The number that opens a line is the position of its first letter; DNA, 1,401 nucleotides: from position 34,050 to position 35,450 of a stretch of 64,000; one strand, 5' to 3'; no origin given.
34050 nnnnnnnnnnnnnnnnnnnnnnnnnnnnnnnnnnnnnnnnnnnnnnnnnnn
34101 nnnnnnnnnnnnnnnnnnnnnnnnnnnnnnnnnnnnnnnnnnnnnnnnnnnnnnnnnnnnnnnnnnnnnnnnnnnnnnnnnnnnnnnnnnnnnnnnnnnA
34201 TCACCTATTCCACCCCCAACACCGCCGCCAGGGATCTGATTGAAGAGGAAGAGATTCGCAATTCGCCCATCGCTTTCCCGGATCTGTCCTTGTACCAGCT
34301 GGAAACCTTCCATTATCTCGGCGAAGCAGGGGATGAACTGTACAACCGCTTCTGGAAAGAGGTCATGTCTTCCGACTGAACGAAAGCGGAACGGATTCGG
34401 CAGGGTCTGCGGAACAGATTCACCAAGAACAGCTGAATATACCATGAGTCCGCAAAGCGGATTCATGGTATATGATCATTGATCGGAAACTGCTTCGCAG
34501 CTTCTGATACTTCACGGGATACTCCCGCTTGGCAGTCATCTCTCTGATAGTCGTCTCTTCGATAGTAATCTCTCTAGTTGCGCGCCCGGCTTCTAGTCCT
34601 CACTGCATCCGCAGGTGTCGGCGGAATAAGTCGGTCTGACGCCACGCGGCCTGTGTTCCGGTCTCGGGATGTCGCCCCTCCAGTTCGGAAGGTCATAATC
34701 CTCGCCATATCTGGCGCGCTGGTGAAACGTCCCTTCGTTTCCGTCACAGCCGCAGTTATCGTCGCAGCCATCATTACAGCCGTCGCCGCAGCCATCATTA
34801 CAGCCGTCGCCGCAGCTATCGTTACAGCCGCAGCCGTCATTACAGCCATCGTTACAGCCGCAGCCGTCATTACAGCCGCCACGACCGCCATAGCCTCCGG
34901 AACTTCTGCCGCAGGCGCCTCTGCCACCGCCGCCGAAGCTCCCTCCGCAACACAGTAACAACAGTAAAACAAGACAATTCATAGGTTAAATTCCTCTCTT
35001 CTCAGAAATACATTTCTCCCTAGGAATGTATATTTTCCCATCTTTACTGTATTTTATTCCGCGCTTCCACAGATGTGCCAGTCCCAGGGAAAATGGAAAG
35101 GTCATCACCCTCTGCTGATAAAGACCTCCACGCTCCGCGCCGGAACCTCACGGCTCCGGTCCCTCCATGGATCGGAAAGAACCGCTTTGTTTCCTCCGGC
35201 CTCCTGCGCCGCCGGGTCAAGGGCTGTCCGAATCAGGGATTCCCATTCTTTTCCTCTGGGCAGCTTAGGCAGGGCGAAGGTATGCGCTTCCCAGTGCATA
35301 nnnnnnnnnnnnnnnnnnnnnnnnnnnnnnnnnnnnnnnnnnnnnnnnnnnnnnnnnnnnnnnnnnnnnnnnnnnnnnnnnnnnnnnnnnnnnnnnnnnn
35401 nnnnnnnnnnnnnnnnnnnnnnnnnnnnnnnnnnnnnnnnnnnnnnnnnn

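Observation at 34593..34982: Orphan small protein with a (C-N/G-D-G) Cys-rich repeat core and a hydrophobic Cys-containing N-terminus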

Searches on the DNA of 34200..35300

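Call 52: search_rna_families(source=window, start=34200, end=35300, threshold=evalue, max_evalue=1)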
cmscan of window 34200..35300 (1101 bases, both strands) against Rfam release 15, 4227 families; matches with E-value up to 1: 4.
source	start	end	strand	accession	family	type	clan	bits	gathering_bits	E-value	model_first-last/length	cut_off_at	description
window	34798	34893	-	RF04011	mir-8515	Gene; miRNA;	-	22.2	100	0.21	1-92/92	no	mir-8515 microRNA precursor family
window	34764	34861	-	RF04214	MIR7526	Gene; miRNA;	-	20.9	110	0.24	1-113/113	no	MIR7526 microRNA precursor family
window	34816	34855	-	RF03031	ssnA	Cis-reg;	-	16.3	37.3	0.41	1-48/48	no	ssnA RNA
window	34858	34914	-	RF01390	isrG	Gene; sRNA;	-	12.9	100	0.65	139-195/279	no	isrG Hfq binding RNA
